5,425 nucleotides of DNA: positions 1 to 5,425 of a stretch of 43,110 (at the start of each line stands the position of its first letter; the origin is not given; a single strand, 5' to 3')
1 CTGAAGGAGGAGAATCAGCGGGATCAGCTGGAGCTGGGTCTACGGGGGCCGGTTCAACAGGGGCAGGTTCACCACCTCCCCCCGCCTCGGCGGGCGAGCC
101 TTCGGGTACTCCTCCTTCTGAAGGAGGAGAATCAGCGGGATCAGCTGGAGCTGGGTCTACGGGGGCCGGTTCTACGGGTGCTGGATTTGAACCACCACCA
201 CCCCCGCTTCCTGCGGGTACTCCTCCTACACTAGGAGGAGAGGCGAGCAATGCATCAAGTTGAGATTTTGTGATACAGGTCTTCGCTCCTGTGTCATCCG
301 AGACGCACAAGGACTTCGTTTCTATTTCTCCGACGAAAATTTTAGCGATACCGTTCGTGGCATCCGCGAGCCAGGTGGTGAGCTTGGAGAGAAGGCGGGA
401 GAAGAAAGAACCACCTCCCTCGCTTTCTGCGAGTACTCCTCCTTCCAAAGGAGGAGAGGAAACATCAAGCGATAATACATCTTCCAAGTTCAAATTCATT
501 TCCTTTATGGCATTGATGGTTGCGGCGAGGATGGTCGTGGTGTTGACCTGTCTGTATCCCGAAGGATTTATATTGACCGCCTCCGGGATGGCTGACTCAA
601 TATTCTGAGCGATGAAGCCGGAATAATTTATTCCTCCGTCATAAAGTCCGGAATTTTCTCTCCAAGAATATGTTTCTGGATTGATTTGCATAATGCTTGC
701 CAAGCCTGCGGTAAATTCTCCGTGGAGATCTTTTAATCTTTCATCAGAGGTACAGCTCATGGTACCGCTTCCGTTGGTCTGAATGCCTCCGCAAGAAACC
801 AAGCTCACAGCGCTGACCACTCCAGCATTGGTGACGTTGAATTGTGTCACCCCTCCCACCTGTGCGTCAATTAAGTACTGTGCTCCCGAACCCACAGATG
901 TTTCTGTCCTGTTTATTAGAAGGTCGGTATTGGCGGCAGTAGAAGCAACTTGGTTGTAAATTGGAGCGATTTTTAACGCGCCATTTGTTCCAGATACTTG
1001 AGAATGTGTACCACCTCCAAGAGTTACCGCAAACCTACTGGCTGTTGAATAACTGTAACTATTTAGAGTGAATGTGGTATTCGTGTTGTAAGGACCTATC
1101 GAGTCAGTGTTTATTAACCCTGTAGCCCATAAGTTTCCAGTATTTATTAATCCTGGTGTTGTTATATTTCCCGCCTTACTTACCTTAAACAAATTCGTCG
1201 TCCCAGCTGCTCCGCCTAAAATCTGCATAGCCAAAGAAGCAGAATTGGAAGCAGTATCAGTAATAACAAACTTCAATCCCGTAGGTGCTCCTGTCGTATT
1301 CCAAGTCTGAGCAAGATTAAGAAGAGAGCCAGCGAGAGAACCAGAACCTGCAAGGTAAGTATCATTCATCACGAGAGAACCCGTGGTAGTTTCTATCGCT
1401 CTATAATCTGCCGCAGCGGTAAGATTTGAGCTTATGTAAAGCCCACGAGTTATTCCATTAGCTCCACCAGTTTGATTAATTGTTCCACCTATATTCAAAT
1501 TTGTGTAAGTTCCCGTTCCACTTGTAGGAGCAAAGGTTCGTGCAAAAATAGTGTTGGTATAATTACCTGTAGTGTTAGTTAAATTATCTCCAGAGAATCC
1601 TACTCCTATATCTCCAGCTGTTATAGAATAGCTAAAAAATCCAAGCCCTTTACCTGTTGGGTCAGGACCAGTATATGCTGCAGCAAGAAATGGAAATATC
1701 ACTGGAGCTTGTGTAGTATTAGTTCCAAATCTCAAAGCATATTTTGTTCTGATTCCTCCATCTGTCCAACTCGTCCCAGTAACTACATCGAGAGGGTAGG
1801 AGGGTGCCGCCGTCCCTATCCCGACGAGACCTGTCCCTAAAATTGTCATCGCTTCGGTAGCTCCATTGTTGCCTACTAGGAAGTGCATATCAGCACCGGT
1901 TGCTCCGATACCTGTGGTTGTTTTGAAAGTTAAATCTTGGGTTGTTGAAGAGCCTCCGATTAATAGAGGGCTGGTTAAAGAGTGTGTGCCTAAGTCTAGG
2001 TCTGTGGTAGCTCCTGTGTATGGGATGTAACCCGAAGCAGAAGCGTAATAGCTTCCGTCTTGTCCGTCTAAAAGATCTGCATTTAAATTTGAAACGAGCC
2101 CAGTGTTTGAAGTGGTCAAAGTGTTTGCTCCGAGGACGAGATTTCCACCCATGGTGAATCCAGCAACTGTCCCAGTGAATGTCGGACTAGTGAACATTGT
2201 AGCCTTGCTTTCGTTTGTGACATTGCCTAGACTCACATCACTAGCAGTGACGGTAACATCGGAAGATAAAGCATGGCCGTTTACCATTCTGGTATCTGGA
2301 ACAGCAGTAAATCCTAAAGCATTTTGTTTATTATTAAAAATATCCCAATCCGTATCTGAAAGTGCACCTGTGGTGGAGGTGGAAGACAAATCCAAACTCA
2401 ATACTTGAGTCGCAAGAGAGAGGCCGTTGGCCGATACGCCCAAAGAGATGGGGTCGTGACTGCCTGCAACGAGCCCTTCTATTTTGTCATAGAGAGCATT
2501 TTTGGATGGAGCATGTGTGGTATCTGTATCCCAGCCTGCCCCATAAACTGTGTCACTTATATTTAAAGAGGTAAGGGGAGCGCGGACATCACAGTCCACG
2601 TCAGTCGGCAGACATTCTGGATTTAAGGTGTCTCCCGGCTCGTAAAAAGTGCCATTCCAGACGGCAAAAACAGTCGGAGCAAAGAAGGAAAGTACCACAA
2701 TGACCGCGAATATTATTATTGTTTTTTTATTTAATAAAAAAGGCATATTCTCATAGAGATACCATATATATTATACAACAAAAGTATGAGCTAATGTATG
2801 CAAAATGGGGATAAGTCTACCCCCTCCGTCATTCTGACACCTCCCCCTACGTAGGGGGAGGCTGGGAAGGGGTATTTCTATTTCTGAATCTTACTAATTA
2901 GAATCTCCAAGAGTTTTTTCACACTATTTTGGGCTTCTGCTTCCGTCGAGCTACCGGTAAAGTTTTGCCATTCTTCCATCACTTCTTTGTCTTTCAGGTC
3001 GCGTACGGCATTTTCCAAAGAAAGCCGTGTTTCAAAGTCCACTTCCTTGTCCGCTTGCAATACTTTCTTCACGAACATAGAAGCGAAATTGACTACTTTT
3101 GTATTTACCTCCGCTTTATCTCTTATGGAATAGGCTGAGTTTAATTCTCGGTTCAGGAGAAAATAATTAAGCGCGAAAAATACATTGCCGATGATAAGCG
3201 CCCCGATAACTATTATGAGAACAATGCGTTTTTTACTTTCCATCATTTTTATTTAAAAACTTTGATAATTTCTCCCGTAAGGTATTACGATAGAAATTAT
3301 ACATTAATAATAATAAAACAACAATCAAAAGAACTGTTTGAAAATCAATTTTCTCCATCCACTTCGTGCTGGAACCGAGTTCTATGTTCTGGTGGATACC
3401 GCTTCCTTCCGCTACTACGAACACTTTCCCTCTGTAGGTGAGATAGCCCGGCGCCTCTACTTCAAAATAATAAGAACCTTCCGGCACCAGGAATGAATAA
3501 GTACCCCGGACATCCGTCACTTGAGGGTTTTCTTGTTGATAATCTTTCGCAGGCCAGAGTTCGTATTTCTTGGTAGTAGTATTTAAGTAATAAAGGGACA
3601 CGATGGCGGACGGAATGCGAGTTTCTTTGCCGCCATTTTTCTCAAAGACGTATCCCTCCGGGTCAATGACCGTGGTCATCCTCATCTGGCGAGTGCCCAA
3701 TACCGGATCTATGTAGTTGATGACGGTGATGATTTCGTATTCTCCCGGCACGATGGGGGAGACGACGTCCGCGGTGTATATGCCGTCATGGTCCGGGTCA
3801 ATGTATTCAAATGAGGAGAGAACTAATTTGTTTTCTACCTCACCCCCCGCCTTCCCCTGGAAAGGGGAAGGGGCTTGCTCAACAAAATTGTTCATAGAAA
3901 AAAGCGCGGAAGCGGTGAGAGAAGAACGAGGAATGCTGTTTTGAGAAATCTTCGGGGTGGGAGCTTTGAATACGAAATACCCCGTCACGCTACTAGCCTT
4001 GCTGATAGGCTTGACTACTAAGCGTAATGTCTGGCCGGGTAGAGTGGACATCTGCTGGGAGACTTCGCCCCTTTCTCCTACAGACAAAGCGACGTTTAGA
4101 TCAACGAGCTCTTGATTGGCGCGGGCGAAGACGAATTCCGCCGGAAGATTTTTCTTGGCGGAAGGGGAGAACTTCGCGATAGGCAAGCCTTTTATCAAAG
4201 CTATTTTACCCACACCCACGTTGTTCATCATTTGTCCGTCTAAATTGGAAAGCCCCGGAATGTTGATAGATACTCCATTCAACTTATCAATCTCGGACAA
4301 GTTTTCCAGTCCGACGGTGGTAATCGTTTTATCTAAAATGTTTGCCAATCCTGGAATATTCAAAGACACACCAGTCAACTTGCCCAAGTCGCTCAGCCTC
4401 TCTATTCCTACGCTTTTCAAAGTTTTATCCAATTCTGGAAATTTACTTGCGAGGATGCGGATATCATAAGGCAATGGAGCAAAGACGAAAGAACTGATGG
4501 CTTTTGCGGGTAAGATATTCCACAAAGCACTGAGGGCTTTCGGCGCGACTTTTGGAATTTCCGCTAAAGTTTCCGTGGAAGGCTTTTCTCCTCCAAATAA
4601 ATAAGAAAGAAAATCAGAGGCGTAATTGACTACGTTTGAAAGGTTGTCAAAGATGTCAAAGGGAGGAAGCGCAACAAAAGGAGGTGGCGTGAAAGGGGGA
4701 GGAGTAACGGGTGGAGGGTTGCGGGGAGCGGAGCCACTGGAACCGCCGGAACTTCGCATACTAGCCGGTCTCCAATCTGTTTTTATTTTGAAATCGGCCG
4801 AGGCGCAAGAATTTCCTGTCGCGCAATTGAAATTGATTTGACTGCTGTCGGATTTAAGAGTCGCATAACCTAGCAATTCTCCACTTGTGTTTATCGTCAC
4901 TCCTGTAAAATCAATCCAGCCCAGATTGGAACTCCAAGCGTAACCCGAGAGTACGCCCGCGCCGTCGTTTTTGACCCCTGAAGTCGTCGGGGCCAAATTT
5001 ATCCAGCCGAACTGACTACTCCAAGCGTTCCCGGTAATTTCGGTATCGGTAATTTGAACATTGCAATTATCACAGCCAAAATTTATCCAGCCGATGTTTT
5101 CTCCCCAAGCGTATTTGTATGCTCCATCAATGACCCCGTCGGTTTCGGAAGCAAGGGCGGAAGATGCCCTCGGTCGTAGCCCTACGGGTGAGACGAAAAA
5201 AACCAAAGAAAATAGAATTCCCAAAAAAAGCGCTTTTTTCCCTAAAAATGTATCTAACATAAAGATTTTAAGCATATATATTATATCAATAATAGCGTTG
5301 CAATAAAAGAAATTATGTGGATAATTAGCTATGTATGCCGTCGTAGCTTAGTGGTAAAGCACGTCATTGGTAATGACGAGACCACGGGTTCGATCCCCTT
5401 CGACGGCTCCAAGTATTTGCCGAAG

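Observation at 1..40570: RPE-like family of GC-rich composite palindromic elements, at least 11 copies in 43 kb, many in frame inside genes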

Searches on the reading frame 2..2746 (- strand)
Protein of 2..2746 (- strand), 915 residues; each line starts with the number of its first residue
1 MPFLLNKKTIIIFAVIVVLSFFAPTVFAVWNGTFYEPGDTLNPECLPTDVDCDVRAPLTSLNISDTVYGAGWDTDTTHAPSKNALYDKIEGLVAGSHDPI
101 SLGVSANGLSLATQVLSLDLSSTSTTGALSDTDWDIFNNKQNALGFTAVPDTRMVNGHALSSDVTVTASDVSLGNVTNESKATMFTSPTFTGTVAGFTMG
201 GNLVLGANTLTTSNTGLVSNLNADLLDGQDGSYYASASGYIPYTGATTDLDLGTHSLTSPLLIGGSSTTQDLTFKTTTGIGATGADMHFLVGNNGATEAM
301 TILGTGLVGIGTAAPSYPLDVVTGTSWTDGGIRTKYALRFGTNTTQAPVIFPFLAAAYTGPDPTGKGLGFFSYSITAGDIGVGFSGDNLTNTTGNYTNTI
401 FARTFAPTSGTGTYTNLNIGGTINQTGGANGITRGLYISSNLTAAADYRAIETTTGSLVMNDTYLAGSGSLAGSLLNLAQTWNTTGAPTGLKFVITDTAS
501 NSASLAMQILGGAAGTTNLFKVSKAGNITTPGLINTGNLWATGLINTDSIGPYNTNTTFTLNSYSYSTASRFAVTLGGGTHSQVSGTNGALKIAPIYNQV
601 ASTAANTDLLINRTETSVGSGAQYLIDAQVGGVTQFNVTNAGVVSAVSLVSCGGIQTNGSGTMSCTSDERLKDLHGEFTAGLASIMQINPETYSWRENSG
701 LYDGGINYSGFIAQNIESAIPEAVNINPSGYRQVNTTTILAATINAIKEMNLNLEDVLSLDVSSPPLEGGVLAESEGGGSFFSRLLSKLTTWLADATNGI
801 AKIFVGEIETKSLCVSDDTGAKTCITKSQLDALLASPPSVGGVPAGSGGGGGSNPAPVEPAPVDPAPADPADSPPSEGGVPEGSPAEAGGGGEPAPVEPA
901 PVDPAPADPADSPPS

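Call 23: search_protein_families(library=pfam, proteins=[window:2-2746:-], max_evalue=0.01)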
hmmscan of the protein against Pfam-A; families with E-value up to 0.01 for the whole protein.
window:2-2746:- (915 aa): 1 family
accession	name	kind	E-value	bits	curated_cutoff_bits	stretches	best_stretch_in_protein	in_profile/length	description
PF13884.11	Peptidase_S74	-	3.6e-10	40.4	22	1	667-724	1-57/58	Chaperone of endosialidase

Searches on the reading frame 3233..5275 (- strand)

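Call 23: search_protein_families(library=pfam, proteins=[window:3233-5275:-], max_evalue=0.01)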
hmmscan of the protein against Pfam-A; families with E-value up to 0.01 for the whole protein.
window:3233-5275:- (680 aa): 1 family
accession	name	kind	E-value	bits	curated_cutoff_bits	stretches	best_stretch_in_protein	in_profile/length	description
PF13620.12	CarboxypepD_reg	-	1.1e-05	26.1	32.3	1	585-633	32-81/82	Carboxypeptidase regulatory-like domain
